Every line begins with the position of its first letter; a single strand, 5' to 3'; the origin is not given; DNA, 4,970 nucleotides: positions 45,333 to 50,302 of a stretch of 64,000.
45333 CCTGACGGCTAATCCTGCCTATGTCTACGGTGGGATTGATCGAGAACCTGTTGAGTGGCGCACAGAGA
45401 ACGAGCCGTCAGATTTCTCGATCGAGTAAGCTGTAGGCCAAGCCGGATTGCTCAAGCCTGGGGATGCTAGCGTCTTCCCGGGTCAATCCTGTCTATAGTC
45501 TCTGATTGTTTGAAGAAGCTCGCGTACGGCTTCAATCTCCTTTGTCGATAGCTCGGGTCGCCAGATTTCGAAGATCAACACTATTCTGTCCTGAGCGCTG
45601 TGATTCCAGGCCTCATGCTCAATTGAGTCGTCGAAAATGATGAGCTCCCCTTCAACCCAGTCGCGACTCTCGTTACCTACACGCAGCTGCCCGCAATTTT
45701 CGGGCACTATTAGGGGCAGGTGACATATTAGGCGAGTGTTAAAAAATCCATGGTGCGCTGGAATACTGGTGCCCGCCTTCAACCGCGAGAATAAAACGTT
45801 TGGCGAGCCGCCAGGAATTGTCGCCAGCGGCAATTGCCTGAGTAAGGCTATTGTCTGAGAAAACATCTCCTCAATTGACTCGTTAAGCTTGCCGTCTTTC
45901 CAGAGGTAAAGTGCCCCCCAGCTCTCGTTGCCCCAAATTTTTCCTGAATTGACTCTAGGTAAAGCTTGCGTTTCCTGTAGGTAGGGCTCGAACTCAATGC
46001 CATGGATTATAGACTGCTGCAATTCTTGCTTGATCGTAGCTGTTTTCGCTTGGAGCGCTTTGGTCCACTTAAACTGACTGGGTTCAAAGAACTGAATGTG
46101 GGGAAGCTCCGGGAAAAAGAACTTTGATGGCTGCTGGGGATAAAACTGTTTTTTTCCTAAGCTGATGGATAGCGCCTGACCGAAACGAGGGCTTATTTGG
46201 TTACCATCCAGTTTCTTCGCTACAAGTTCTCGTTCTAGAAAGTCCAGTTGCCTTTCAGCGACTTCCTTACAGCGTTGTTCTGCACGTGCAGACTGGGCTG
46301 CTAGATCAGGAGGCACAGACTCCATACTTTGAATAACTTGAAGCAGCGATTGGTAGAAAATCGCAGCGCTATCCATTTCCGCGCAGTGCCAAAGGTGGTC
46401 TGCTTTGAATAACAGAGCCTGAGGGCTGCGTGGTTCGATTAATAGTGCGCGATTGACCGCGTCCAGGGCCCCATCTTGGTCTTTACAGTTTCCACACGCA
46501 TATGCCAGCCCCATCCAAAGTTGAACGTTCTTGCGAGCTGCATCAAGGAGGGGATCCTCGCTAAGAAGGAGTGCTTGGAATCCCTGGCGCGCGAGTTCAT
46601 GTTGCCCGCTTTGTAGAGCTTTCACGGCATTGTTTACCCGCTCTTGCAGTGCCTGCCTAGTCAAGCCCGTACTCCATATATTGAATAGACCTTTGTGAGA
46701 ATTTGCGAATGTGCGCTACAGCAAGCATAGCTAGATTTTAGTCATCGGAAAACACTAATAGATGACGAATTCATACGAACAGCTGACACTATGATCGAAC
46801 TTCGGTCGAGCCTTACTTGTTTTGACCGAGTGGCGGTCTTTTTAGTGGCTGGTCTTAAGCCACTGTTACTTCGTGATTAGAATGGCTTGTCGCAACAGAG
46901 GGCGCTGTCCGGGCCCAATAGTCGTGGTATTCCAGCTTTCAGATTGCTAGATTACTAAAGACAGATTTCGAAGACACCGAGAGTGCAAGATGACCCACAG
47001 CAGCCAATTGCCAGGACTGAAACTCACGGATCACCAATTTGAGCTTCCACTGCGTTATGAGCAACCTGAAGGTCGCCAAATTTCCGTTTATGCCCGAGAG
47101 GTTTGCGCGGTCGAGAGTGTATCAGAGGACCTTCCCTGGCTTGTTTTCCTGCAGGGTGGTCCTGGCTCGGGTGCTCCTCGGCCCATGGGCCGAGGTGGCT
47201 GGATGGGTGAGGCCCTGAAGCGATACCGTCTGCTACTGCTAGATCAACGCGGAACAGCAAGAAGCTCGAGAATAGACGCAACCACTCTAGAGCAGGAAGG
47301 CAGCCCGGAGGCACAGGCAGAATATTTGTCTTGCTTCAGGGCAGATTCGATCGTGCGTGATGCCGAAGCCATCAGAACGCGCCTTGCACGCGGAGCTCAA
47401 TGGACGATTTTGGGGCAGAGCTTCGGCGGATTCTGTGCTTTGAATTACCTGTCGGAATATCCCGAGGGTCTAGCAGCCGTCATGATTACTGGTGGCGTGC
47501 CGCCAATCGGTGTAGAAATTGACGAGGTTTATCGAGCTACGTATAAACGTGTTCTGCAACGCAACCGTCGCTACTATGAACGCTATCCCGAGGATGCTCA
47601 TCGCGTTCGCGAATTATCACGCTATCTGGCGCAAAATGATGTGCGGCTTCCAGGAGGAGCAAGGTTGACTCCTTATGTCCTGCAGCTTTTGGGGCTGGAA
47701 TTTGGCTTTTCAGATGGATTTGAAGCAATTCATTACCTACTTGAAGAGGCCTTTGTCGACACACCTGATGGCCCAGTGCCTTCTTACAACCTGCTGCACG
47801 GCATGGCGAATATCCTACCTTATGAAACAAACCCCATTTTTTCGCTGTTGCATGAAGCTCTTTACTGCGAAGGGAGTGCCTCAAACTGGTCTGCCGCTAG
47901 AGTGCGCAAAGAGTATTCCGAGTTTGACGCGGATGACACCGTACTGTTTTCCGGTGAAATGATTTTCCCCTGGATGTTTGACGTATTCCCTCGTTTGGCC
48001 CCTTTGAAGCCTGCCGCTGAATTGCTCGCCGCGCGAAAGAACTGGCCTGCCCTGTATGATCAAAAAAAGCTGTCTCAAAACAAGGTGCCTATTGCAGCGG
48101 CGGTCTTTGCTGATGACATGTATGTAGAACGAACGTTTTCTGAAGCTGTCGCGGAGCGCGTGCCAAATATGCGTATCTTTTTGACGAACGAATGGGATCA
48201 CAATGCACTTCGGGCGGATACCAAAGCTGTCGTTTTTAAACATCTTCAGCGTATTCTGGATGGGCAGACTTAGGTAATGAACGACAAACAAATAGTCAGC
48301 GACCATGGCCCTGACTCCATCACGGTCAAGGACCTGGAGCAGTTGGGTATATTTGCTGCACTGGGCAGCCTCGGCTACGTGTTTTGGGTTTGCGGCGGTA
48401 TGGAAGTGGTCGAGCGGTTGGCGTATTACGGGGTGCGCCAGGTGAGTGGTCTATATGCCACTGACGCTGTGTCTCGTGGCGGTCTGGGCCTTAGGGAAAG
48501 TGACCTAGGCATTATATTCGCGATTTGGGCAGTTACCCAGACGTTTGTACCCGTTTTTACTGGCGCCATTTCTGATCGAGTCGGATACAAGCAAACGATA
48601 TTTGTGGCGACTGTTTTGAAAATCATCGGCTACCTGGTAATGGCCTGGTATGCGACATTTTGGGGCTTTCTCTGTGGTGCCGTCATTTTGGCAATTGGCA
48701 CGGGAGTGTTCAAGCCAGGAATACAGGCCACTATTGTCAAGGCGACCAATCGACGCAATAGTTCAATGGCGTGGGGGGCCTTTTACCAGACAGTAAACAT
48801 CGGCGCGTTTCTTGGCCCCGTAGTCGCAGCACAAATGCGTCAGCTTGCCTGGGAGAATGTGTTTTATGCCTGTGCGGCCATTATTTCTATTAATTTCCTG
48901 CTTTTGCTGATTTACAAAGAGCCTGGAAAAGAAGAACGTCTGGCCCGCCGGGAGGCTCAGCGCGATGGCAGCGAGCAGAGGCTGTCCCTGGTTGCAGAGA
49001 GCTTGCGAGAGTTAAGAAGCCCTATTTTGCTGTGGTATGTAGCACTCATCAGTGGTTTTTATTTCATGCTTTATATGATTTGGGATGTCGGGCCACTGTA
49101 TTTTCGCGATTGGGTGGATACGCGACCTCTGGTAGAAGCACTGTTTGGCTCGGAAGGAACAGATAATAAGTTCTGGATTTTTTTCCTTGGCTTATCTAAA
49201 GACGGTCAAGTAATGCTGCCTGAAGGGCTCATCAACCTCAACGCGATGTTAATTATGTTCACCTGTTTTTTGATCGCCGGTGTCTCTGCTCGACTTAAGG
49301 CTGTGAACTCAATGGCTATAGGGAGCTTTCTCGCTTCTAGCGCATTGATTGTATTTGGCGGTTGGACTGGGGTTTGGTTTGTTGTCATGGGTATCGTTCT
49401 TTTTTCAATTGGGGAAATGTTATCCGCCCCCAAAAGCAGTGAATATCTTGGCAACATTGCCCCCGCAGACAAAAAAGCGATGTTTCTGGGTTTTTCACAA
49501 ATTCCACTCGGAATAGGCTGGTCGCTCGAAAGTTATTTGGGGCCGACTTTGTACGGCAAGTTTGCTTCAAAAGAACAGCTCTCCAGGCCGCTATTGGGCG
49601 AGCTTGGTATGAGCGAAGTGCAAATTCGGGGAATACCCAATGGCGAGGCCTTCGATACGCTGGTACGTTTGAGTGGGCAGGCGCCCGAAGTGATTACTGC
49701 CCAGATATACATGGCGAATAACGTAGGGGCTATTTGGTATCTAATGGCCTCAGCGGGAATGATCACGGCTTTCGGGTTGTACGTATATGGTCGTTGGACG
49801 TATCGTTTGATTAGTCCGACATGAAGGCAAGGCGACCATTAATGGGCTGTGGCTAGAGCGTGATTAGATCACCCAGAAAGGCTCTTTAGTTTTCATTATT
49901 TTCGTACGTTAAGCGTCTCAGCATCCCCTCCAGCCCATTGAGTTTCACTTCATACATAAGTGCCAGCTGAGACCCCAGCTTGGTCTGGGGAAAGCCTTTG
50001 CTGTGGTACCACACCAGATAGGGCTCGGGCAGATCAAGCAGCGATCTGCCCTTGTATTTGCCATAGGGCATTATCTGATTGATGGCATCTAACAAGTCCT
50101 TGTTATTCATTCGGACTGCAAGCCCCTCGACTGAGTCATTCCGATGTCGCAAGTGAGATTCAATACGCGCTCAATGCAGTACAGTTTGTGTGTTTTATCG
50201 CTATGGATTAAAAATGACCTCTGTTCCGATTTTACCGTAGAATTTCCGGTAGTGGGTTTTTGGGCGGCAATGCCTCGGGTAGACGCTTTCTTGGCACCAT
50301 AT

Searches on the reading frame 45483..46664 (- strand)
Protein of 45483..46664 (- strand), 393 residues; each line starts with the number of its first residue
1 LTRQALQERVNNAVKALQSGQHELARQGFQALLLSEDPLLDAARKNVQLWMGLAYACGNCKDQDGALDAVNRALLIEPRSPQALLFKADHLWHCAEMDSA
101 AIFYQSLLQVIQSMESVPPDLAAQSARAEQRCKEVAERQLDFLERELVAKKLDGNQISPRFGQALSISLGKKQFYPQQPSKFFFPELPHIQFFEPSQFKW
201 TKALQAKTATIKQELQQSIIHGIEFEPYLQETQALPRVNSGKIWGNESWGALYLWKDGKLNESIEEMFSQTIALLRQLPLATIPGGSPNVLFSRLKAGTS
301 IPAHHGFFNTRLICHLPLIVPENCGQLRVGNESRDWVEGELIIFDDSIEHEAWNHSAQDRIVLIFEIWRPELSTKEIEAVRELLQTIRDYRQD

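Call 22: search_protein_families(library=pfam, proteins=[window:45483-46664:-], max_evalue=0.001)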
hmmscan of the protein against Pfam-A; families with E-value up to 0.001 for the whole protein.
window:45483-46664:- (393 aa): 1 family
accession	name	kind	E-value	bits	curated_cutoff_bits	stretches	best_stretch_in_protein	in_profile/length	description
PF05118.21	Asp_Arg_Hydrox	-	5.6e-39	133.9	22.6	1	209-370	5-157/157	Aspartyl/Asparaginyl beta-hydroxylase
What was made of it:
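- In the window, a TPR plus Asp/Asn beta-hydroxylase gene lies immediately downstream (45483-46664, call 22).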

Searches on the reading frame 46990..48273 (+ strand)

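Call 22: search_protein_families(library=pfam, proteins=[window:46990-48273:+], max_evalue=0.001)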
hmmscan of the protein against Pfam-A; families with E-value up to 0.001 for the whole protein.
window:46990-48273:+ (427 aa): 3 families
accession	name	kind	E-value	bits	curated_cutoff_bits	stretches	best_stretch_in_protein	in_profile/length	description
PF00561.26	Abhydrolase_1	-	2.7e-17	63.7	25.8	1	49-200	1-135/245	alpha/beta hydrolase fold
PF12146.15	Hydrolase_4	-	2.7e-05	24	27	1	79-176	32-116/239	Serine aminopeptidase, S33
PF12697.13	Abhydrolase_6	-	0.00074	20.7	26.3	1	52-214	2-132/217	Alpha/beta hydrolase family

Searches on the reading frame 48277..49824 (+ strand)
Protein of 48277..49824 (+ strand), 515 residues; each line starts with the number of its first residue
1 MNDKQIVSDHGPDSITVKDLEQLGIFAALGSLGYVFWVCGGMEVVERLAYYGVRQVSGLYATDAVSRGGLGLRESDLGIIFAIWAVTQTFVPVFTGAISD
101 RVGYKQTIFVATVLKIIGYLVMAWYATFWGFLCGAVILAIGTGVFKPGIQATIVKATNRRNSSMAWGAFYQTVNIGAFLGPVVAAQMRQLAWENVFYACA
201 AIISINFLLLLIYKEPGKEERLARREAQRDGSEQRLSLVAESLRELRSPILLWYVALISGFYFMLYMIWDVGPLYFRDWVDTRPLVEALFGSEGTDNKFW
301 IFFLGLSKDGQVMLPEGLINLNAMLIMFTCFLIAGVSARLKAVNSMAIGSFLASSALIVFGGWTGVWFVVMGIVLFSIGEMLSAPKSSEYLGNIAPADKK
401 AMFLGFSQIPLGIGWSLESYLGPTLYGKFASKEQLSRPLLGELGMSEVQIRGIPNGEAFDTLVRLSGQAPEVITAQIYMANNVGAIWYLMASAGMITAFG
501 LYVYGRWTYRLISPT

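Call 22: search_protein_families(library=pfam, proteins=[window:48277-49824:+], max_evalue=0.001)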
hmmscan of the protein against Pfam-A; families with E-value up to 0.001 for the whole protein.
window:48277-49824:+ (515 aa): 2 families
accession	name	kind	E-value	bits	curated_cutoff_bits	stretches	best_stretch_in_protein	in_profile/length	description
PF07690.21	MFS_1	-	1.2e-26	94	33.4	1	70-416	27-344/347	Major Facilitator Superfamily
PF00083.30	Sugar_tr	-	1.3e-07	31.4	22.3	1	33-213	13-191/452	Sugar (and other) transporter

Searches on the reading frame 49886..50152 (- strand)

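Call 22: search_protein_families(library=pfam, proteins=[window:49886-50152:-], max_evalue=0.001)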
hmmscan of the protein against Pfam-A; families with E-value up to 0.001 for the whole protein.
window:49886-50152:- (88 aa): 1 family
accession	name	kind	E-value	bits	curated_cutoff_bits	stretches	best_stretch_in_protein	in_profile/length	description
PF12843.12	QSregVF_b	-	1.4e-29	102.1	22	1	16-81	1-66/66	Putative quorum-sensing-regulated virulence factor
